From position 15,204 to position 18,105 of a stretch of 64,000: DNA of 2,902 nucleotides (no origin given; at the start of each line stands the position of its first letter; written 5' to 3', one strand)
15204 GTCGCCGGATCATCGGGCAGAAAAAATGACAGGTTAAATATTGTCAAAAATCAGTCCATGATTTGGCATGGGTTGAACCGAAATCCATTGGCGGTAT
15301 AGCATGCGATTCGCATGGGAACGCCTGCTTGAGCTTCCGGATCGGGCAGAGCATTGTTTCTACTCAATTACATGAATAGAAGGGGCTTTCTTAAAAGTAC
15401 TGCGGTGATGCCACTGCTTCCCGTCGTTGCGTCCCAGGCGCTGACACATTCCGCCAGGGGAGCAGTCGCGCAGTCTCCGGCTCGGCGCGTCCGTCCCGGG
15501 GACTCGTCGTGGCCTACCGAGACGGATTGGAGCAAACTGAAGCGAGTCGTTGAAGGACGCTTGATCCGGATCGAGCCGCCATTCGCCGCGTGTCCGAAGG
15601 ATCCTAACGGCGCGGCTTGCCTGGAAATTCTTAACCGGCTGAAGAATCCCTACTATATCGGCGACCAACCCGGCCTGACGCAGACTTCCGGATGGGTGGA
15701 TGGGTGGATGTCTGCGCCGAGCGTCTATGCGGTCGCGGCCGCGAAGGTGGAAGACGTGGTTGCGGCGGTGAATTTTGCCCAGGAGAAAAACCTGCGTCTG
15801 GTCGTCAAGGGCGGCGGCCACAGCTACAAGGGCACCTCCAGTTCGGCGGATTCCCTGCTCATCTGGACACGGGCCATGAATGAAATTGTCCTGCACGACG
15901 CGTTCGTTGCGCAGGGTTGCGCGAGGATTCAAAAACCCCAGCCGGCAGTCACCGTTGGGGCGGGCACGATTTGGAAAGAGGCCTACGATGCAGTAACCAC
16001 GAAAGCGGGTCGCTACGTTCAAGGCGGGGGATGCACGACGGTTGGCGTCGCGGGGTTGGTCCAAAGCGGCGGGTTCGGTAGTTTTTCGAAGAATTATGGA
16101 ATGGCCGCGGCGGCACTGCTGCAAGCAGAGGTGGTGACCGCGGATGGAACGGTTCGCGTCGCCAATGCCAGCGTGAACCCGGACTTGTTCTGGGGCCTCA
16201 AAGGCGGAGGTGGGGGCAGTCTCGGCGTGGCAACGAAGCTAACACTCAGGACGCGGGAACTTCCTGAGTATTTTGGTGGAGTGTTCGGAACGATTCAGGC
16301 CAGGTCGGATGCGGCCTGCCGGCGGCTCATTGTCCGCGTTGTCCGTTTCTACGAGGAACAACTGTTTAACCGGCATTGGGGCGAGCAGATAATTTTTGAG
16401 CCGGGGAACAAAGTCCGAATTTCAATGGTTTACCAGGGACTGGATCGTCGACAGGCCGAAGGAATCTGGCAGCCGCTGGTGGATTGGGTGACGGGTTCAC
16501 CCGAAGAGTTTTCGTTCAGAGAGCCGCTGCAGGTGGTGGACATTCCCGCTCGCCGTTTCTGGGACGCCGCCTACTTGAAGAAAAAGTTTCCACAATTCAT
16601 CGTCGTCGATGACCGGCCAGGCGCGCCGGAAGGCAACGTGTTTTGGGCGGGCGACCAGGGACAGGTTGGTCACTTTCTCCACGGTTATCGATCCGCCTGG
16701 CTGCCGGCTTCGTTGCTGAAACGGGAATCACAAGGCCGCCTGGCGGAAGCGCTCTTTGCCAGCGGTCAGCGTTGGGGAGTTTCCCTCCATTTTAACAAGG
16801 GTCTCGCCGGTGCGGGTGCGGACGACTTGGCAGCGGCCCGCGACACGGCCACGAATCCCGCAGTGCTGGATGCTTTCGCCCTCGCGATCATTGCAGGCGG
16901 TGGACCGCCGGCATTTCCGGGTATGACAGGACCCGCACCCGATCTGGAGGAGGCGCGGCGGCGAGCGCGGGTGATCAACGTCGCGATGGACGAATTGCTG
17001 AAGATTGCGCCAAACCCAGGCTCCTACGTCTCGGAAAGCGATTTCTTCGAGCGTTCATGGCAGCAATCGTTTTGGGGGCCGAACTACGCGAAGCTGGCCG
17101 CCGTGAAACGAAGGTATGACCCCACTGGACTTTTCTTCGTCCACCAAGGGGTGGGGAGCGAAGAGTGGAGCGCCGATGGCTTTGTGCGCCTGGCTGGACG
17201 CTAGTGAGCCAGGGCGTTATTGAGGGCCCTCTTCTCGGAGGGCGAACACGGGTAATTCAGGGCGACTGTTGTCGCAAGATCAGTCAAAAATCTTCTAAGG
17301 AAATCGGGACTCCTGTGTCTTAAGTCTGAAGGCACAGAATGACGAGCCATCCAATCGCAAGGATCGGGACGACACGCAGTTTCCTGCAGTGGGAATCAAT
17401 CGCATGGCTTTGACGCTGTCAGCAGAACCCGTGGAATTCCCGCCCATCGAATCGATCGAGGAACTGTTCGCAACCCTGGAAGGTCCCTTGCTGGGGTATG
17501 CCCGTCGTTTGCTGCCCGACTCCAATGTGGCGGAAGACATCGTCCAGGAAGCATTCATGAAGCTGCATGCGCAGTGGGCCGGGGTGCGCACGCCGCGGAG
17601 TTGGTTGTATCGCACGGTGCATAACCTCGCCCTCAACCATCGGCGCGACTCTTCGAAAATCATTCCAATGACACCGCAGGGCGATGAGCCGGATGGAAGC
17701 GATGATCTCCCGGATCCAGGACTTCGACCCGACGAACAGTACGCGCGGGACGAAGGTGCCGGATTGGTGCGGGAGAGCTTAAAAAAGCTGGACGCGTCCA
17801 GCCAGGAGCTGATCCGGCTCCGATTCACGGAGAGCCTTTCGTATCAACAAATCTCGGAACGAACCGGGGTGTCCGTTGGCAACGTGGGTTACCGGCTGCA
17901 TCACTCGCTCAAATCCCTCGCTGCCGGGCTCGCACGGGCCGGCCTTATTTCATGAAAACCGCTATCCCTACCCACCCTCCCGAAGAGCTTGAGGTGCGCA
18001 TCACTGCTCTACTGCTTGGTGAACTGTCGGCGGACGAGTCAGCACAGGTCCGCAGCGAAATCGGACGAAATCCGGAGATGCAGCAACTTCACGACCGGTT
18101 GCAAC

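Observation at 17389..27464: ECF sigma / anti-sigma-VWA / 2356-aa internally duplicated membrane giant: a three-gene module of unknown function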

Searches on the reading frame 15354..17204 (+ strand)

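Call 9: search_protein_families(library=pfam, proteins=[window:15354-17204:+], max_evalue=0.01)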
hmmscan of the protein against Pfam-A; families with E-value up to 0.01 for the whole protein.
window:15354-17204:+ (616 aa): 2 families
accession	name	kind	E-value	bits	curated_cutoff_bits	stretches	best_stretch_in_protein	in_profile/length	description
PF01565.28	FAD_binding_4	-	1.7e-22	80.1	26.4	1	126-269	4-137/139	FAD binding domain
PF08031.17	BBE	-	2.4e-11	43.9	20.6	1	557-600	1-44/45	Berberine and berberine like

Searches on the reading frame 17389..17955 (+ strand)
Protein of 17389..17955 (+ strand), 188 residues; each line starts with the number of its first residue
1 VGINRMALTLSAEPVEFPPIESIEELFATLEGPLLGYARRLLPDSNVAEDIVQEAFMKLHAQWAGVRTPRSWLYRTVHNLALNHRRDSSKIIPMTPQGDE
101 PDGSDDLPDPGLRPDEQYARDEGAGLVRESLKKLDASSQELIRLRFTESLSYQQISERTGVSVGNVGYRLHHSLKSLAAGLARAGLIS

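Call 6: search_protein_families(library=pfam, proteins=[window:17389-17955:+], max_evalue=1)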
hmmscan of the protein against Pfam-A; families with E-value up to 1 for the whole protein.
window:17389-17955:+ (188 aa): 5 families
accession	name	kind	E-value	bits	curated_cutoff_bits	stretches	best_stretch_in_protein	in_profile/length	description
PF04542.20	Sigma70_r2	-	3.3e-13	49.7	24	1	27-89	2-69/71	Sigma-70 region 2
PF08281.18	Sigma70_r4_2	-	9.1e-11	41.7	25.7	1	127-177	4-54/54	Sigma-70, region 4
PF04545.22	Sigma70_r4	-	1.1e-07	31.7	24.1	1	131-177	2-48/50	Sigma-70, region 4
PF22029.2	PhyR_sigma2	-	0.0044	17.5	27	1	37-78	11-55/55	Sigma2 domain of PhyR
PF13412.12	HTH_24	-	0.016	15.2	21.9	1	149-170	17-38/48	Winged helix-turn-helix DNA-binding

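Call 7: search_protein_families(library=ncbifam, proteins=[window:17389-17955:+], max_evalue=1)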
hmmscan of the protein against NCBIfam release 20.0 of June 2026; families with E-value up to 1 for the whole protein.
window:17389-17955:+ (188 aa): 93 families (the best 25 are shown)
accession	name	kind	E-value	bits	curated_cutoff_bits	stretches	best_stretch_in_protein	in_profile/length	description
TIGR02937.1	sigma70-ECF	superfamily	7.5e-24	84.2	42.9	1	22-178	2-162/165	sigma-70 family RNA polymerase sigma factor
TIGR02983.1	SigE-fam_strep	subfamily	1.8e-21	76.7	141.55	1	22-181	7-158/162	SigE family RNA polymerase sigma factor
TIGR02985.1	Sig70_bacteroi1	subfamily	8.3e-20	71.6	126.4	1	22-179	2-160/162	RNA polymerase sigma-70 factor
NF058625.1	sigma_PG0214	equivalog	4.2e-18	65.6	130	1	26-176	9-156/170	GFO_1088 family ECF-type sigma factor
NF009185.0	PRK12533.1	equivalog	1.2e-16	61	248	1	38-182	46-194/231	RNA polymerase sigma factor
NF009166.1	PRK12513.1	equivalog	7.2e-16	58.5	206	1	24-183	25-188/193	RNA polymerase sigma factor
TIGR02950.1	SigM_subfam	subfamily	6.6e-15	55.3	147.95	1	22-178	1-155/159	RNA polymerase sigma factor, SigM family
NF009189.0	PRK12537.1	equivalog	1.7e-14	53.8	261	1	24-178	26-178/182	RNA polymerase sigma factor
NF004113.0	PRK05602.1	equivalog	4.1e-14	52.7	208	1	33-178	57-198/211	RNA polymerase sigma factor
TIGR02989.1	Sig-70_gvs1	subfamily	1.3e-13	51.1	124.55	1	24-178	4-155/158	RNA polymerase sigma-70 factor, Rhodopirellula/Verrucomicrobium family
NF010500.0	PRK13919.1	subfamily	7.2e-13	49.1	226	1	21-178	23-180/186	putative RNA polymerase sigma E protein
NF007227.0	PRK09645.1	subfamily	7.7e-13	48.7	202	1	21-185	13-174/177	sigma-70 family RNA polymerase sigma factor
NF007223.0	PRK09641.1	equivalog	1.7e-12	47.6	209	1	37-176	34-179/187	RNA polymerase sigma factor SigW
TIGR02959.1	SigZ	equivalog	3.2e-11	43.4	168.65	1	34-178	8-145/170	RNA polymerase sigma factor SigZ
NF009176.0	PRK12524.1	equivalog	4.7e-11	42.8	264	1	30-181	35-184/196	RNA polymerase sigma factor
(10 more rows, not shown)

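Call 84: search_protein_families(library=padloc, proteins=[window:17389-17955:+], max_evalue=0.01)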
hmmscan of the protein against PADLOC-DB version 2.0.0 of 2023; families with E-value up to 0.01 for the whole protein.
window:17389-17955:+ (188 aa): 0 families
